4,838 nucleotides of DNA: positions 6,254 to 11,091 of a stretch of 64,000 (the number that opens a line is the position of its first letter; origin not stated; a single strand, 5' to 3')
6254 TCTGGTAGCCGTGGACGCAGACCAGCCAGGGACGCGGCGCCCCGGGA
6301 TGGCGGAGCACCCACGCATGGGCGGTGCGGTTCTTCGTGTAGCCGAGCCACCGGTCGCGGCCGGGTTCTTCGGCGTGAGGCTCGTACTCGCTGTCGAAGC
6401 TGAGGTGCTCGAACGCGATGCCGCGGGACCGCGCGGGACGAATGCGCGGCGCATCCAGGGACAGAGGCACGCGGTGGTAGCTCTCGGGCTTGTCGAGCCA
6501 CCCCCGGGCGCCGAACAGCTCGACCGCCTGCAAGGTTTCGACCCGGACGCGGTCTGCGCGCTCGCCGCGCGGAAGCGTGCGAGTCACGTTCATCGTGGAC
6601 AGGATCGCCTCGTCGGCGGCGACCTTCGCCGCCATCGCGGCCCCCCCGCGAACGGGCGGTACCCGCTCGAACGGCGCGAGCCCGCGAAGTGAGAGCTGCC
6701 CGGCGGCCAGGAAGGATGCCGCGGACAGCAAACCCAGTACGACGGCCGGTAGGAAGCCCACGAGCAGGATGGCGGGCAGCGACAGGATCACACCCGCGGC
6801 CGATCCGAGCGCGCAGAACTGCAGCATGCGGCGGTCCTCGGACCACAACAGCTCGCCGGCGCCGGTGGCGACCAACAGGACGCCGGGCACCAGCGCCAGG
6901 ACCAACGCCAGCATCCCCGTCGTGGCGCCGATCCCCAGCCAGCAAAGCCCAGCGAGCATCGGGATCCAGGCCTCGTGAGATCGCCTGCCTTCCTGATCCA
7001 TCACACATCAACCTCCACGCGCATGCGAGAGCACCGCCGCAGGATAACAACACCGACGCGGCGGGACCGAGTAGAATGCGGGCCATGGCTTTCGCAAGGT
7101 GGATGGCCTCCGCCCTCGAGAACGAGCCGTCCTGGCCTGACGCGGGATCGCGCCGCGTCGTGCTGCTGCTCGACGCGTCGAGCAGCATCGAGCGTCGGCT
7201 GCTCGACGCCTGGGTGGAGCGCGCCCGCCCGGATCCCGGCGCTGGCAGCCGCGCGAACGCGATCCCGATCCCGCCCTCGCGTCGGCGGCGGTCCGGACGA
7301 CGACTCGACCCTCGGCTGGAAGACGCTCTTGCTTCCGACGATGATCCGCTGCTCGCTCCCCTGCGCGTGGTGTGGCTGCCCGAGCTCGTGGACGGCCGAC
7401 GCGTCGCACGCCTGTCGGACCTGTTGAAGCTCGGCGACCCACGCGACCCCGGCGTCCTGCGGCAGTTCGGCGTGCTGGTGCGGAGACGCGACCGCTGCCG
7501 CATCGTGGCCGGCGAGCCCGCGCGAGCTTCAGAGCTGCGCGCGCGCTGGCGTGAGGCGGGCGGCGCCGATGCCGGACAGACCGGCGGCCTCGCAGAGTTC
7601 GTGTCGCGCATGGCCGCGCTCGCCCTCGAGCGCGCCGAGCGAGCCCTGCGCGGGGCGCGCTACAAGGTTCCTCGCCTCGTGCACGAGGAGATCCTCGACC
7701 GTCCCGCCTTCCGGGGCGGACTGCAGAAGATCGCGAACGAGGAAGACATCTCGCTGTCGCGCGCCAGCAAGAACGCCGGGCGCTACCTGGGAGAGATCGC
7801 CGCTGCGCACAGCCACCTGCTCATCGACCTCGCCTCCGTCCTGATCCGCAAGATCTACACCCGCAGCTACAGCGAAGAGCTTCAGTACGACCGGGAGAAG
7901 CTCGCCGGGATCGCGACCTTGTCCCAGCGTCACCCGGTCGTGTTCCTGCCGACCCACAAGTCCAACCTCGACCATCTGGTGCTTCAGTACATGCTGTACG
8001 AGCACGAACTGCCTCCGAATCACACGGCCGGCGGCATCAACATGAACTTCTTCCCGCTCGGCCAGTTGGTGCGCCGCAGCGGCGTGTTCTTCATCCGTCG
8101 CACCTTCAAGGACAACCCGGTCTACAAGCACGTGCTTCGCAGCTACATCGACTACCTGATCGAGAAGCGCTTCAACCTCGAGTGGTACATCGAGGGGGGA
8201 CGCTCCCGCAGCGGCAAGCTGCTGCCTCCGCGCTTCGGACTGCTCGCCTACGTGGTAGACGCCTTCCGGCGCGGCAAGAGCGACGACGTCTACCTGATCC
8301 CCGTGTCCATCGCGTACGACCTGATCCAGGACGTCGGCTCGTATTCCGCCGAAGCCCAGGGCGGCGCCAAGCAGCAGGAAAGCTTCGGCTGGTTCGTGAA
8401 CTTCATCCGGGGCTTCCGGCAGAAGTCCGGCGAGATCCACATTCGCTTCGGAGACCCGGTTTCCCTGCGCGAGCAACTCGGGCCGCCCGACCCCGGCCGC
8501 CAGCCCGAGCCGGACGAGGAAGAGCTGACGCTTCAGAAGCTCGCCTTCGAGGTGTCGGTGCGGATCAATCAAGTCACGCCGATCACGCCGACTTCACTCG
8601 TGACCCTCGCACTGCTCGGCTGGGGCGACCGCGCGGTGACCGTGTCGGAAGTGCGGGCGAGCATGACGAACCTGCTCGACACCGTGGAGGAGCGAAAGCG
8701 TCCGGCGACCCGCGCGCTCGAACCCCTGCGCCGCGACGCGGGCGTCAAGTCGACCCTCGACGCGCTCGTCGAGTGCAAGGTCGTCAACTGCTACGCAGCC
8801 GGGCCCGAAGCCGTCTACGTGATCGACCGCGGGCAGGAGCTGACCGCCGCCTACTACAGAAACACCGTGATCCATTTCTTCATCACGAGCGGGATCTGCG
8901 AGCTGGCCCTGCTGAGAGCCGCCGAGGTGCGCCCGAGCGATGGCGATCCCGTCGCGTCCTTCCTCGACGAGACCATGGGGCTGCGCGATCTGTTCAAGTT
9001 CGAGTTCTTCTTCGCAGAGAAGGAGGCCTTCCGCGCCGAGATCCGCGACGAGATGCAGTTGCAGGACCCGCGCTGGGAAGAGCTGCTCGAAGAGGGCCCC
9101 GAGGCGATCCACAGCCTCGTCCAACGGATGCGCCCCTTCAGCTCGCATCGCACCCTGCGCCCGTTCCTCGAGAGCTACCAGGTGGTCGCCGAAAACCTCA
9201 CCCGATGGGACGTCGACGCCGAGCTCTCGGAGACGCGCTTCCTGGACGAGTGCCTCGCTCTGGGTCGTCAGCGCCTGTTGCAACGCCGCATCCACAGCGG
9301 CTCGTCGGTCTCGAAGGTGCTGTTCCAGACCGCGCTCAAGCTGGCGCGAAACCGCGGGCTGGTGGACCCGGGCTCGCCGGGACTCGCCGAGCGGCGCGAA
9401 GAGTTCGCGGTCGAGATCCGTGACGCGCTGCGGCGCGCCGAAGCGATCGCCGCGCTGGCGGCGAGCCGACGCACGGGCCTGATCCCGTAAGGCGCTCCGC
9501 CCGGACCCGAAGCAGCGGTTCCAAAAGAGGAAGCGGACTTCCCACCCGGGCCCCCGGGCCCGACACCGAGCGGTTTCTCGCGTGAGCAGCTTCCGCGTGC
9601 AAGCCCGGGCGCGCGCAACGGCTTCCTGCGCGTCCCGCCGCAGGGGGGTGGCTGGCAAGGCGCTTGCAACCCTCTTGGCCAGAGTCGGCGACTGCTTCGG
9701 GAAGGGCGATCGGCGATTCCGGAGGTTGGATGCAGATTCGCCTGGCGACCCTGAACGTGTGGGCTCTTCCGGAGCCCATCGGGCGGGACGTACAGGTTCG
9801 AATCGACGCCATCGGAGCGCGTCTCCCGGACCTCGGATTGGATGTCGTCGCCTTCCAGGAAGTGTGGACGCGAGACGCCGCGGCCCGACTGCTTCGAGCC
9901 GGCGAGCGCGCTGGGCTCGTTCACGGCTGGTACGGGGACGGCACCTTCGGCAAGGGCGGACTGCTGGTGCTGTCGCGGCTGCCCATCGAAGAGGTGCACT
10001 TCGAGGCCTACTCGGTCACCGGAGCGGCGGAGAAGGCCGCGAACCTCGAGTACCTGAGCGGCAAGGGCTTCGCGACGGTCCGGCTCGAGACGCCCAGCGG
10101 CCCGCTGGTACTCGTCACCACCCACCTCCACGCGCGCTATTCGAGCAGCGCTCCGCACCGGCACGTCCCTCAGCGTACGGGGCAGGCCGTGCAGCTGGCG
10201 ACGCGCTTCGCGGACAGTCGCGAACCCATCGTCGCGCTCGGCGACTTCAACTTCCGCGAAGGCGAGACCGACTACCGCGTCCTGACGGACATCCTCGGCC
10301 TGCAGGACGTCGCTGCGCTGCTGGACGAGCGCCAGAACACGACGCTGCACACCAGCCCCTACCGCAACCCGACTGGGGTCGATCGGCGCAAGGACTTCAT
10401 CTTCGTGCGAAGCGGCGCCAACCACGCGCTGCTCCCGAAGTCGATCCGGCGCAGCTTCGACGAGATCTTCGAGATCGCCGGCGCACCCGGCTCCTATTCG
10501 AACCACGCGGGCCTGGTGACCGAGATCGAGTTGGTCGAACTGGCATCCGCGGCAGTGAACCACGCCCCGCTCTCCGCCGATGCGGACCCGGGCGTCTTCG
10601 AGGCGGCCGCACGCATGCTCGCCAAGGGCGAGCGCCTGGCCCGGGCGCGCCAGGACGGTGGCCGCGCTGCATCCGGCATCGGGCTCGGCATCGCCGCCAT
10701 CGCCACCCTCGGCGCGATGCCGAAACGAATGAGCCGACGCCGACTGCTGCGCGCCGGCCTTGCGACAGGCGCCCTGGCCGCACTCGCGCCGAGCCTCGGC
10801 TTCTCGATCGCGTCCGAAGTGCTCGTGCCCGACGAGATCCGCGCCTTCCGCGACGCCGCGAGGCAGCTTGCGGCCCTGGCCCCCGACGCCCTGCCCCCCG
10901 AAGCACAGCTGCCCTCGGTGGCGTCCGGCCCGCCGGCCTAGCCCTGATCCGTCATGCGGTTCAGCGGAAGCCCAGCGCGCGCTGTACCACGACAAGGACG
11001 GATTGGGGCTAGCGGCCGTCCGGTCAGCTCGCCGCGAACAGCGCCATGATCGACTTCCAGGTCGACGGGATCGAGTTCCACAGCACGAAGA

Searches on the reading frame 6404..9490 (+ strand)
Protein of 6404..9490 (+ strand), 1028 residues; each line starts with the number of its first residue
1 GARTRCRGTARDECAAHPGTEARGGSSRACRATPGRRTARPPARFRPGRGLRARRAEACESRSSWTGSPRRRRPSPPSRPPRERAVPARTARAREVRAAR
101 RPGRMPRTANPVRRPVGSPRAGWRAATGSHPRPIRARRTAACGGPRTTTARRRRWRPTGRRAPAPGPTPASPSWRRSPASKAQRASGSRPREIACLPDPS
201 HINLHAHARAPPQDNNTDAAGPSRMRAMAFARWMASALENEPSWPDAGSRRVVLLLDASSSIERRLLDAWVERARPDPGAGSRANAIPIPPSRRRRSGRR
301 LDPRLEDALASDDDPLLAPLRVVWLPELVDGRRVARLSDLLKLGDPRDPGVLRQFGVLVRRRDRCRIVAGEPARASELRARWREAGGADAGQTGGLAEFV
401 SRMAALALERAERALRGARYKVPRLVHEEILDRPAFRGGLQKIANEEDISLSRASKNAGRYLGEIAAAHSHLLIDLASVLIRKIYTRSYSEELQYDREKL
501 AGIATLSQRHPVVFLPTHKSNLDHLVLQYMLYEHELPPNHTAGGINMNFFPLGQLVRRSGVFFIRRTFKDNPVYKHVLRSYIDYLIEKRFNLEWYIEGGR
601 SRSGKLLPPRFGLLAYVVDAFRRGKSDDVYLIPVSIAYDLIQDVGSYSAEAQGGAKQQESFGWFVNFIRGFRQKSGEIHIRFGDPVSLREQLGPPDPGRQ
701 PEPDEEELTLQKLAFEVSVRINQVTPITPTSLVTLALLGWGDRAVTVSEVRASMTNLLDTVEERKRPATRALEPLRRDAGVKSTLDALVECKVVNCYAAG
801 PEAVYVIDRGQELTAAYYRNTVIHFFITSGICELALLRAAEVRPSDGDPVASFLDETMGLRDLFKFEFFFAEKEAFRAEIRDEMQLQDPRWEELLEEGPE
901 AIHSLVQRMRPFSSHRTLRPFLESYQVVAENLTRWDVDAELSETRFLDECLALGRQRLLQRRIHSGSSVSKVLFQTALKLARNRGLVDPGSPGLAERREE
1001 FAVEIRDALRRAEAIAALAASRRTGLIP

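Call 82: search_protein_families(library=pfam, proteins=[window:6404-9490:+], max_evalue=0.00001)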
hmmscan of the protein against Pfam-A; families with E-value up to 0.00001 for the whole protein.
window:6404-9490:+ (1028 aa): 2 families
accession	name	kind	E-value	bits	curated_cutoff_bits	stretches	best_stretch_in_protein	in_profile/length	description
PF19277.4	GPAT_C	-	4.4e-77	260.1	25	1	647-988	1-342/344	Glycerol-3-phosphate acyltransferase C-terminal region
PF01553.26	Acyltransferase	-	2.6e-19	69.8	23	1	502-636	6-131/132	Acyltransferase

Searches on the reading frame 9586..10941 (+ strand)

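Call 82: search_protein_families(library=pfam, proteins=[window:9586-10941:+], max_evalue=0.00001)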
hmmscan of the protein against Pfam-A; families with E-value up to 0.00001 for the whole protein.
window:9586-10941:+ (451 aa): 1 family
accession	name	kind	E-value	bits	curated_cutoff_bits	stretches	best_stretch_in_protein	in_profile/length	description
PF03372.29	Exo_endo_phos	-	4.7e-20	72.7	24.5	1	54-277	1-205/225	Endonuclease/Exonuclease/phosphatase family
